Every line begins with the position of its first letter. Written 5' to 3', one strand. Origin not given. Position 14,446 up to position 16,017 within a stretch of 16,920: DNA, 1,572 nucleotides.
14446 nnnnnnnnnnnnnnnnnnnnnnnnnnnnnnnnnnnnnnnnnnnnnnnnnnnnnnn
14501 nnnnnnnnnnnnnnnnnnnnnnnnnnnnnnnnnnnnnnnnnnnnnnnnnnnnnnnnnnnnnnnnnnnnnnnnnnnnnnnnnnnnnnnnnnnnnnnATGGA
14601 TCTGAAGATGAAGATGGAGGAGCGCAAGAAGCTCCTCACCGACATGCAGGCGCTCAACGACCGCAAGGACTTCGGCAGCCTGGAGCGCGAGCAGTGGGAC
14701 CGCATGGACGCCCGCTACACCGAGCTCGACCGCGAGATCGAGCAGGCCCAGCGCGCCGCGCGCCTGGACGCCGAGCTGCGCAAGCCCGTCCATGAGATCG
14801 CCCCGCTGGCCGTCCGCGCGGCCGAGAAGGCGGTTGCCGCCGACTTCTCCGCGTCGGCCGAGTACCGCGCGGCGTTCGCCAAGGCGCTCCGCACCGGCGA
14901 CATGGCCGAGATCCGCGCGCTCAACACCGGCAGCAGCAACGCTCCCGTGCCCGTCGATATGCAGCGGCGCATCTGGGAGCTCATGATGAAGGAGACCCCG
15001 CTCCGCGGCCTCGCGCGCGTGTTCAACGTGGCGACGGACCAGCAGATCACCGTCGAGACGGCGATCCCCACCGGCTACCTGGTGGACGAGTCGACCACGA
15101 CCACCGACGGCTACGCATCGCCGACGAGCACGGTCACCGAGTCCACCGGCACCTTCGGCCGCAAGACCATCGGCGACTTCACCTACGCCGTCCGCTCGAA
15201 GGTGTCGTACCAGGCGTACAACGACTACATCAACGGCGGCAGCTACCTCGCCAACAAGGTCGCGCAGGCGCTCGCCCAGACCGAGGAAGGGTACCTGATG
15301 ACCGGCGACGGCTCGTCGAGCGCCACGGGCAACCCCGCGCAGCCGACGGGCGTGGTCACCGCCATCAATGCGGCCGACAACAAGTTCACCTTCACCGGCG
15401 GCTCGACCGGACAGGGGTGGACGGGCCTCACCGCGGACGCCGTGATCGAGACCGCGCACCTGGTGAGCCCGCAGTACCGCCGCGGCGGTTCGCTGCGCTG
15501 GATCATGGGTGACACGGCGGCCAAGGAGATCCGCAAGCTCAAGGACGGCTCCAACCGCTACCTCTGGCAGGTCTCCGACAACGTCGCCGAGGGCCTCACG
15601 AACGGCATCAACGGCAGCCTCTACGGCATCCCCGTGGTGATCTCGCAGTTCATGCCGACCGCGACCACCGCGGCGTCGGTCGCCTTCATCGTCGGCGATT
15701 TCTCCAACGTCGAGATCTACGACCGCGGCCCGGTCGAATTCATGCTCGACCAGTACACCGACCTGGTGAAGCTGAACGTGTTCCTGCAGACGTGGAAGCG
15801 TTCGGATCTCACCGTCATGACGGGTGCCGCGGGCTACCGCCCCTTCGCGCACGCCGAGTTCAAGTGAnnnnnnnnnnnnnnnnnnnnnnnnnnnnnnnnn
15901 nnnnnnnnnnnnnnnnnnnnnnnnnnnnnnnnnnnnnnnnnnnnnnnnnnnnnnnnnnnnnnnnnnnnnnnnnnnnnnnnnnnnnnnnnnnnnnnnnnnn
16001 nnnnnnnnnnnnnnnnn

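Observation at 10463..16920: Miniature HK97/GTA-style virion module in an autonomous genome under 17 kb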

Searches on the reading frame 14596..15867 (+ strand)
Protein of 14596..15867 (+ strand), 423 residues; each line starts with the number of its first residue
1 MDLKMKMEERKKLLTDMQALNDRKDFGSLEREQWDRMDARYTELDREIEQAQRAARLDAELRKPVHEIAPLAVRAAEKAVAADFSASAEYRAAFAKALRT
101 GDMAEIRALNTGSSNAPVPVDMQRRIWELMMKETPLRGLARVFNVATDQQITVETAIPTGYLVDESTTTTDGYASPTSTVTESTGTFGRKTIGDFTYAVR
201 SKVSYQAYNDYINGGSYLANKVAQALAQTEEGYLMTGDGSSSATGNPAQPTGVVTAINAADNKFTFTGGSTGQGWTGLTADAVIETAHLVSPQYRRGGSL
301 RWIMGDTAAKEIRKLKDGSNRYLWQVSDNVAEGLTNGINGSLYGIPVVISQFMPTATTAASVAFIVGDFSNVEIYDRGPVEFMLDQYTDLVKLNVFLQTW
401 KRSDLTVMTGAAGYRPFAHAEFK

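Call 8: search_protein_families(library=pfam, max_evalue=0.01, proteins=[window:14596-15867:+])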
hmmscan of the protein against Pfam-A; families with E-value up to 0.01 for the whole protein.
window:14596-15867:+ (423 aa): 1 family
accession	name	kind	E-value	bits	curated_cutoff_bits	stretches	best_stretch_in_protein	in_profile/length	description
PF05065.19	Phage_capsid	-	6.8e-43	147.5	24.2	1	118-409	5-271/280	Phage capsid family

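Call 15: search_dna_similar(query=window:14596-15867:+, collection=phages, mode=protein, max_rows=25)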
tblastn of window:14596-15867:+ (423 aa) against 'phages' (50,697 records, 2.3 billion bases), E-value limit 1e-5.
Records with a match: 360; places in all: 360; records where one place covers at least 80% of the query: 271.
Best place of each record, by identity: <60% 360.
By first word of the organism name: Streptococcus 99; Vibrio 86; Escherichia 13; Burkholderia 13; Ralstonia 13; Lactobacillus 13; phage 12; Klebsiella 12; Streptomyces 12; Campylobacter 7; and 42 more.
By host as written in the record: - 108; Streptococcus suis 11; Klebsiella pneumoniae 10; Burkholderia sp. 10; Ralstonia solanacearum 10; Escherichia coli 9; Ruminococcus sp. 6; Lactobacillus delbrueckii 6; and 155 more.
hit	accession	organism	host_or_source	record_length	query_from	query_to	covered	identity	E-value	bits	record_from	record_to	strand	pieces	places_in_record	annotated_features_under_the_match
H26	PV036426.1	Acutalibacteraceae phage NatCom_11578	Acutalibacteraceae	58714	23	377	84%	31.1%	2e-26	118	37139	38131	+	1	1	major head protein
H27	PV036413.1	Acutalibacteraceae phage NatCom_991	Acutalibacteraceae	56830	23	382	85%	29.1%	4e-18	93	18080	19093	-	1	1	major head protein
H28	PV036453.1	Syntrophomonadaceae phage IMGVR 15540650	Syntrophomonadaceae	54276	34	377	81%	30.2%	1e-29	127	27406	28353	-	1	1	major head protein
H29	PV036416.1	phage NatCom_3357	human feces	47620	23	394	88%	27.3%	1e-18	95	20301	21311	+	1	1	hypothetical protein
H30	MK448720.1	Streptococcus phage Javan261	Streptococcus ictaluri 707-05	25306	22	382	85%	28.0%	1e-19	97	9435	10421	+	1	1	major capsid protein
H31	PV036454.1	Christensenellales phage IMGVR 15666929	Christensenellales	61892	34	377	81%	29.3%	3e-24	111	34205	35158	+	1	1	hypothetical protein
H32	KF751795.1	Campylobacter phage CJIE4-3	Campylobacter jejuni subsp. jejuni ...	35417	18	412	93%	25.4%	2e-13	79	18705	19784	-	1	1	major capsid-like protein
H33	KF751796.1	Campylobacter phage CJIE4-4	Campylobacter jejuni subsp. jejuni ...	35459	18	412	93%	25.4%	2e-13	79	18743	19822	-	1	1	major capsid protein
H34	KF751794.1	Campylobacter phage CJIE4-2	Campylobacter jejuni subsp. jejuni ...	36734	18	412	93%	25.4%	2e-13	79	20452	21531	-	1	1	major capsid-like protein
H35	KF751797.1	Campylobacter phage CJIE4-5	Campylobacter jejuni subsp. jejuni ...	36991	18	412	93%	25.4%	2e-13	79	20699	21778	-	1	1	major capsid-like protein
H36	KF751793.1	Campylobacter phage CJIE4-1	Campylobacter jejuni subsp. jejuni ...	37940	18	412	93%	25.4%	2e-13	79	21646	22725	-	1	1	major capsid protein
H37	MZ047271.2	Campylobacter phage PC10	Campylobacter jejuni L26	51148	18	412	93%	25.4%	2e-13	79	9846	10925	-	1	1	major capsid protein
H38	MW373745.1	Campylobacter phage CJLB-13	Campylobacter jejuni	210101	18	412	93%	25.4%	2e-13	79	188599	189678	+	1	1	record has no annotation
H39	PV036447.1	Anaeroplasmataceae phage NatCom_34063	Anaeroplasmataceae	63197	23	382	85%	27.8%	6e-24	110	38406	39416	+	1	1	major head protein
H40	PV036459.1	phage IMGVR 517045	human feces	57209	34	377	81%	29.0%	2e-21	102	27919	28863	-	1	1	major head protein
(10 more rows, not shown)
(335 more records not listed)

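Call 16: find_related_loci(query=window:14596-15867:+, collection=viral_contigs, flank=10000)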
Query window:14596-15867:+ (423 aa) in viral_contigs; peptide patterns used: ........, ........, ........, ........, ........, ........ (x = any residue, [..] = any of these).
25 stretches matched a pattern; 21 encode a relative of the query (tblastn E <= 1e-3); 21 distinct loci.
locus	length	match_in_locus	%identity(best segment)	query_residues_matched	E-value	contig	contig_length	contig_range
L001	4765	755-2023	96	1-423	0e+0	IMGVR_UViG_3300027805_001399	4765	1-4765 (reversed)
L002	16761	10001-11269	94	1-423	0e+0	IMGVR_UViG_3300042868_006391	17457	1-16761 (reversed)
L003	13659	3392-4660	94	1-423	0e+0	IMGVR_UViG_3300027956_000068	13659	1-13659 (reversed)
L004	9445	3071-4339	94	1-423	0e+0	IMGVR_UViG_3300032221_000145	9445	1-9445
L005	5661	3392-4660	93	1-423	0e+0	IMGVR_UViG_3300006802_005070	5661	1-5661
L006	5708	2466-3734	93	1-423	0e+0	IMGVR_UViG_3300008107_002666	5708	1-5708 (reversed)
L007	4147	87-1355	93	1-423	0e+0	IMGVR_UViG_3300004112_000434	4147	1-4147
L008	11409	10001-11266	88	2-423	0e+0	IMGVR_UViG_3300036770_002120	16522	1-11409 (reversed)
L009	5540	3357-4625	86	1-423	0e+0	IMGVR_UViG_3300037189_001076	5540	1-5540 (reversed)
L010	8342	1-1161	93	37-423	0e+0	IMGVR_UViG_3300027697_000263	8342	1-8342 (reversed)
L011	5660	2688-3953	86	2-423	0e+0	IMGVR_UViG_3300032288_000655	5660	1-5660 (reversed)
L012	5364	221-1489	86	1-423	0e+0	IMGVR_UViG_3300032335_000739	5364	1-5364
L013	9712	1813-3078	86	2-423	0e+0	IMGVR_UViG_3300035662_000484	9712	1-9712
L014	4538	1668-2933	86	2-423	0e+0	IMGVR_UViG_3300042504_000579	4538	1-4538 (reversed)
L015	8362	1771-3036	86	2-423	0e+0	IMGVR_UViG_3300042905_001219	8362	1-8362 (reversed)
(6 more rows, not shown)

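Call 18: search_solved_structures(query=window:14596-15867:+, max_evalue=0.01)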
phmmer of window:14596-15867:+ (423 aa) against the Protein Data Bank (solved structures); distinct sequences matched with E-value up to 0.01: 12.
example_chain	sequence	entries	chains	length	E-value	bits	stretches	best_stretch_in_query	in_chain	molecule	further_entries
6tba_C5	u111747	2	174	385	2.7e-19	72.7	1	74-388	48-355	Phage major capsid protein, HK97 family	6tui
6tb9_C5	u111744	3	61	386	3e-19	72.5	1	74-388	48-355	Major capsid protein Rcc01687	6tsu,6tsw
9gyi_B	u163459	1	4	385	7.2e-08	35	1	120-359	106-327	Major head protein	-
8ho3_A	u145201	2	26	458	0.00069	21.9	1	168-366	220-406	Major head protein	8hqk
1if0_A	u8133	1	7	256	0.00089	21.6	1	165-268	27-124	PROTEIN (MAJOR CAPSID PROTEIN GP5)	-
2fs3_A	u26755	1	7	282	0.00099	21.4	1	162-268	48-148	Major capsid protein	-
2gp1_A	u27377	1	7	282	0.001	21.3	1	168-273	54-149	Major capsid protein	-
1ohg_A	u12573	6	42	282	0.0012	21.2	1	165-268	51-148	MAJOR CAPSID PROTEIN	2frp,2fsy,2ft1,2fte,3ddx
3qpr_A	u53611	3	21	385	0.0022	20.3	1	168-260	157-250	Major capsid protein | Major capsid subunit | Scaffolding domain delta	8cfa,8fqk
5tjt_A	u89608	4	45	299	0.0024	20.1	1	169-366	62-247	Major capsid protein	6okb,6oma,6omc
8zvi_A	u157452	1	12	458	0.0046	19.2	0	169-366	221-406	Major capsid protein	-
3e8k_A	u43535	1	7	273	0.0062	18.8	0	182-273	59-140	Major capsid protein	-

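Call 22: find_homologous_proteins(query=window:14596-15867:+, max_evalue=0.00001)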
Query window:14596-15867:+ (423 aa): 50 proteins with E <= 0.00001 among 8000 candidates.
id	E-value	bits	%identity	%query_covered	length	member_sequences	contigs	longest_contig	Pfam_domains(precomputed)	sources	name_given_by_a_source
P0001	7.1e-277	936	100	100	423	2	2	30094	PF05065.20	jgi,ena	jgi:HK97 family phage major capsid protein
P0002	8.5e-272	919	97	100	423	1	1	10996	PF05065.20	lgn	-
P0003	1.3e-270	915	97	100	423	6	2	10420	PF05065.20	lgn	-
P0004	1.1e-267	905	96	100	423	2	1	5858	PF05065.20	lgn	-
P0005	2.2e-267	904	96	100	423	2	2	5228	PF05065.20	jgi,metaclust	metaclust:\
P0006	6.4e-267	903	96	100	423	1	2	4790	PF05065.20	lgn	-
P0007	8.6e-267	902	95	100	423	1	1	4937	PF05065.20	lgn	-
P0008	3.5e-266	900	95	100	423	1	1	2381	PF05065.20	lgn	-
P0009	2.0e-261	885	93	100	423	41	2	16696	PF05065.20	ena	-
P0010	3.2e-260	881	92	100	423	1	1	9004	PF05065.20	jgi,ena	jgi:HK97 family phage major capsid protein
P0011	2.4e-246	835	88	100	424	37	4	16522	PF05065.20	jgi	jgi:HK97 family phage major capsid protein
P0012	5.2e-211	719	77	100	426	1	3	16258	PF05065.20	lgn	-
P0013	1.5e-206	704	76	100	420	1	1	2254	PF05065.20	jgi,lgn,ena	-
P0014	1.8e-154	533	62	98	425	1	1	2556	PF05065.20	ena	-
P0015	2.1e-152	526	60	98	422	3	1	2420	PF05065.20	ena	-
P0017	9.2e-152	524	60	96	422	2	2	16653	PF05065.20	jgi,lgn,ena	jgi:HK97 family phage major capsid protein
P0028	1.1e-146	507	56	98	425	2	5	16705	PF05065.20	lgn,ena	-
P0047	2.0e-124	434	54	96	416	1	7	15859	PF05065.20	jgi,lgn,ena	jgi:HK97 family phage major capsid protein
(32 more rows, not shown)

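Call 23: find_encoding_contigs(protein=P0001, flank=10000, max_places=6)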
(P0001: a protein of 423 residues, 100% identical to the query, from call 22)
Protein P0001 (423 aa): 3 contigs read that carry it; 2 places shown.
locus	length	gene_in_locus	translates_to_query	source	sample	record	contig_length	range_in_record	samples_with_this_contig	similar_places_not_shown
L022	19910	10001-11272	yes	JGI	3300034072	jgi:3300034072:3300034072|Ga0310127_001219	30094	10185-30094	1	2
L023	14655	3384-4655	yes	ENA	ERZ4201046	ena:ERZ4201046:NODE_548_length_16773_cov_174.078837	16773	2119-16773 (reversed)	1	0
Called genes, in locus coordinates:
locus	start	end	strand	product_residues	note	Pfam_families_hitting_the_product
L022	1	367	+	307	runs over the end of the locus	PF18454:Mtd_N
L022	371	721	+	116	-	-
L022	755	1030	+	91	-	-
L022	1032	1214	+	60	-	-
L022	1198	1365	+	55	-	-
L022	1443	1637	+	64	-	-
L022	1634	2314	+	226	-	-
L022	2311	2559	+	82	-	-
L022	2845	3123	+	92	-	-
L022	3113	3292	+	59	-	-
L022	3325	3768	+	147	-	-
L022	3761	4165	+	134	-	-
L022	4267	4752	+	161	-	-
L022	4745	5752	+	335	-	PF13481:AAA_25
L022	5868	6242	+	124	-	-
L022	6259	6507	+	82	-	PF01844:HNH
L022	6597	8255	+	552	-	PF03354:TerL_ATPase, PF20441:TerL_nuclease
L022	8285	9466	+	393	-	PF04860:Phage_portal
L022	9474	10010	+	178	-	PF04586:Peptidase_S78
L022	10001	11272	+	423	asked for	PF05065:Phage_capsid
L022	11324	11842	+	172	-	PF05135:Phage_connect_1 (faint), PF24163:HCP (weak)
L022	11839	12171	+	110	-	PF05521:Phage_HCP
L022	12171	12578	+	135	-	-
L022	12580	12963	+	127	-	PF06199:Phage_tail_2, PF16460:Phage_TTP_11 (faint)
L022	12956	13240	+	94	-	-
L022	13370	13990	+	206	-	-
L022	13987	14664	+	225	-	-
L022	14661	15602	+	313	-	-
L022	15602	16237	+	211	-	-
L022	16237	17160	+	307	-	PF18454:Mtd_N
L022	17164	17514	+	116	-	-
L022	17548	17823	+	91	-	-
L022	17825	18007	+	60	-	-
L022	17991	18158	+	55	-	-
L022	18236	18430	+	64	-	-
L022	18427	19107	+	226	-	-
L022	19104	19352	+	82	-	-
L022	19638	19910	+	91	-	?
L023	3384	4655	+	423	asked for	PF05065:Phage_capsid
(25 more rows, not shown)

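Call 27: find_encoding_contigs(protein=P0017, flank=10000, max_places=2)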
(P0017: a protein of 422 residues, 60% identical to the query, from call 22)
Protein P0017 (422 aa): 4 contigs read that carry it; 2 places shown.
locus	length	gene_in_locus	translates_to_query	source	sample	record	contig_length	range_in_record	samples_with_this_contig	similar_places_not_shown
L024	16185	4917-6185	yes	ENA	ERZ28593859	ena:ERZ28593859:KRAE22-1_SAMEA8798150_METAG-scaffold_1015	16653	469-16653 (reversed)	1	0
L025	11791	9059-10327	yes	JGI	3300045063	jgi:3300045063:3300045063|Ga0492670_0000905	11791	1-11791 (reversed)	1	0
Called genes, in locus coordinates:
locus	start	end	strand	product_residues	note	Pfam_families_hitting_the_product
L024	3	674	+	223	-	?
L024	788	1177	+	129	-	-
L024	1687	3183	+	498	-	PF03354:TerL_ATPase, PF20441:TerL_nuclease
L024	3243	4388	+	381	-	PF04860:Phage_portal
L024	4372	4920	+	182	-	PF04586:Peptidase_S78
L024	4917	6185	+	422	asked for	PF05065:Phage_capsid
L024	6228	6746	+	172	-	PF05135:Phage_connect_1 (faint)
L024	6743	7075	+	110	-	PF05521:Phage_HCP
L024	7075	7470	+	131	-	-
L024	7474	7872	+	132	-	PF06199:Phage_tail_2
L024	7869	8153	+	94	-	-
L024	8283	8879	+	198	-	-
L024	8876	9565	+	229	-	-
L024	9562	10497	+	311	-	-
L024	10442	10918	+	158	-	-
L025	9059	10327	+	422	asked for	PF05065:Phage_capsid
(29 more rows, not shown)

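Call 28: find_encoding_contigs(protein=P0028, flank=10000, max_places=2)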
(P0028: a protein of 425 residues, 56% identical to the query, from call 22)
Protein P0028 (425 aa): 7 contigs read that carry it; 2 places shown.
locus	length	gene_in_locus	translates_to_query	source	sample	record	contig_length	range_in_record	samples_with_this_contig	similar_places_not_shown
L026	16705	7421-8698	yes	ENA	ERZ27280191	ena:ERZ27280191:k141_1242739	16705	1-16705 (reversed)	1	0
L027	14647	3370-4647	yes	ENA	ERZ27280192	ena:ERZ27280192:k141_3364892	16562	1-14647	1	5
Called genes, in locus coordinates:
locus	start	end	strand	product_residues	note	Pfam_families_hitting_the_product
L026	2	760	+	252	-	?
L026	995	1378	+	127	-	-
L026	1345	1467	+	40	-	-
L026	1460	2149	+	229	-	PF04404:ERF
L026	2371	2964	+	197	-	-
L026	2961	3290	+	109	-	-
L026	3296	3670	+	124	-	-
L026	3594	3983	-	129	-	-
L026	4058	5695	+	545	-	PF03354:TerL_ATPase, PF20441:TerL_nuclease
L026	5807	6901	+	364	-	PF04860:Phage_portal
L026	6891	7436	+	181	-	PF04586:Peptidase_S78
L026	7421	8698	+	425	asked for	PF05065:Phage_capsid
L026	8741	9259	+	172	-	-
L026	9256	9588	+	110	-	PF05521:Phage_HCP (weak)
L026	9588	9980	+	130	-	-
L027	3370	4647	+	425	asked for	PF05065:Phage_capsid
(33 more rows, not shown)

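Call 29: find_encoding_contigs(protein=P0047, flank=10000, max_places=2)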
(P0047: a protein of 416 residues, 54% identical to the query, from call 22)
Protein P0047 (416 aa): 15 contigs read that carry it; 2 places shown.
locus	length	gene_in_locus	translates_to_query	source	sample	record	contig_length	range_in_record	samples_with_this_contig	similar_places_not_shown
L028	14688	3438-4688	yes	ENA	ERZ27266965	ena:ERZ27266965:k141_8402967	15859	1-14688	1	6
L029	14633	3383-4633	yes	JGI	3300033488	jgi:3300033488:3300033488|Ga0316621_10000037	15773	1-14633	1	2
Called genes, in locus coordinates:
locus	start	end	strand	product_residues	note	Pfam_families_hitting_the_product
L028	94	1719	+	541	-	PF03354:TerL_ATPase, PF20441:TerL_nuclease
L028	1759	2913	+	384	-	PF04860:Phage_portal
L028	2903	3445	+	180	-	PF04586:Peptidase_S78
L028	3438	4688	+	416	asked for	PF05065:Phage_capsid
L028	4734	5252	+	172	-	PF05135:Phage_connect_1 (faint)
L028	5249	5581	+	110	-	-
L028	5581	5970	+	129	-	-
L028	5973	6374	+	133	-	PF06199:Phage_tail_2 (weak), PF16460:Phage_TTP_11 (faint)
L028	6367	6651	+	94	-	-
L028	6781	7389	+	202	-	-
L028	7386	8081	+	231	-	-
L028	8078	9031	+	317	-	-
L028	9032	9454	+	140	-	-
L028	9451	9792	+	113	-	-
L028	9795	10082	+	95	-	-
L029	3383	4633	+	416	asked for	PF05065:Phage_capsid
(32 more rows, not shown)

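Call 45: search_solved_structures(query=A6, max_evalue=10)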
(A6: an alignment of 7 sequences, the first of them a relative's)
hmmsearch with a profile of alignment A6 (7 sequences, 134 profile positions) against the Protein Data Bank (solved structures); distinct sequences matched with E-value up to 10: 0.

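Call 47: find_related_loci(query=A7, collection=genome_contigs, flank=10000)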
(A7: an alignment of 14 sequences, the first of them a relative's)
Query A7 (423 aa) in genome_contigs; peptide patterns used: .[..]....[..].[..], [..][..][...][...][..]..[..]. (x = any residue, [..] = any of these).
64 stretches matched a pattern; 2 encode a relative of the query (tblastn E <= 1e-3); 2 distinct loci.
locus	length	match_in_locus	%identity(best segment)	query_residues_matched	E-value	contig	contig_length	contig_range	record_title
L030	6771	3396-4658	55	2-417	9e-146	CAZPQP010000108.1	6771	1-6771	MAG TPA_asm: uncultured Bifidobacterium sp. isolate binchicken_co298_71 genome assembly, contig: NODE_23331_length_6771_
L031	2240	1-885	57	124-417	7e-113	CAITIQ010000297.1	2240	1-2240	MAG: uncultured delta proteobacterium isolate ErkenSummer_bin-6818 genome assembly, contig: bin-6818:297/673, whole geno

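Call 51: search_protein_families(library=pfam, alignment_id=A6, max_evalue=5)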
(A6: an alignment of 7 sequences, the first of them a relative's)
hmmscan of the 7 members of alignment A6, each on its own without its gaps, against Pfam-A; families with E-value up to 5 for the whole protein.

A. member 1, L022:12171-12575:+ (135 aa): 1 family
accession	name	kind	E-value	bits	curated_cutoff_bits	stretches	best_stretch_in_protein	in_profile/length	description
PF21966.2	AppA_SCHIC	-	0.039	14.3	28.6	1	22-89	107-173/186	AppA, sensor containing heme instead of cobalamin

B. families by the number of members that match (of 7 scanned): 2 families
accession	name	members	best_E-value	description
PF21966.2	AppA_SCHIC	1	0.039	AppA, sensor containing heme instead of cobalamin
PF11367.14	Tail_completion_gp17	1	0.051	Tail completion protein gp17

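Call 59: search_solved_structures(query=window:14596-15867:+, max_evalue=1e-10, show_alignments=1)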
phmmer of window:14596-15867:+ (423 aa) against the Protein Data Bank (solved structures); distinct sequences matched with E-value up to 1e-10: 2.
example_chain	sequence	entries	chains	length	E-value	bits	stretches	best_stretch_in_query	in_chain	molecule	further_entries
6tba_C5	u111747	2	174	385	2.7e-19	72.7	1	74-388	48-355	Phage major capsid protein, HK97 family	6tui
6tb9_C5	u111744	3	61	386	3e-19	72.5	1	74-388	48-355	Major capsid protein Rcc01687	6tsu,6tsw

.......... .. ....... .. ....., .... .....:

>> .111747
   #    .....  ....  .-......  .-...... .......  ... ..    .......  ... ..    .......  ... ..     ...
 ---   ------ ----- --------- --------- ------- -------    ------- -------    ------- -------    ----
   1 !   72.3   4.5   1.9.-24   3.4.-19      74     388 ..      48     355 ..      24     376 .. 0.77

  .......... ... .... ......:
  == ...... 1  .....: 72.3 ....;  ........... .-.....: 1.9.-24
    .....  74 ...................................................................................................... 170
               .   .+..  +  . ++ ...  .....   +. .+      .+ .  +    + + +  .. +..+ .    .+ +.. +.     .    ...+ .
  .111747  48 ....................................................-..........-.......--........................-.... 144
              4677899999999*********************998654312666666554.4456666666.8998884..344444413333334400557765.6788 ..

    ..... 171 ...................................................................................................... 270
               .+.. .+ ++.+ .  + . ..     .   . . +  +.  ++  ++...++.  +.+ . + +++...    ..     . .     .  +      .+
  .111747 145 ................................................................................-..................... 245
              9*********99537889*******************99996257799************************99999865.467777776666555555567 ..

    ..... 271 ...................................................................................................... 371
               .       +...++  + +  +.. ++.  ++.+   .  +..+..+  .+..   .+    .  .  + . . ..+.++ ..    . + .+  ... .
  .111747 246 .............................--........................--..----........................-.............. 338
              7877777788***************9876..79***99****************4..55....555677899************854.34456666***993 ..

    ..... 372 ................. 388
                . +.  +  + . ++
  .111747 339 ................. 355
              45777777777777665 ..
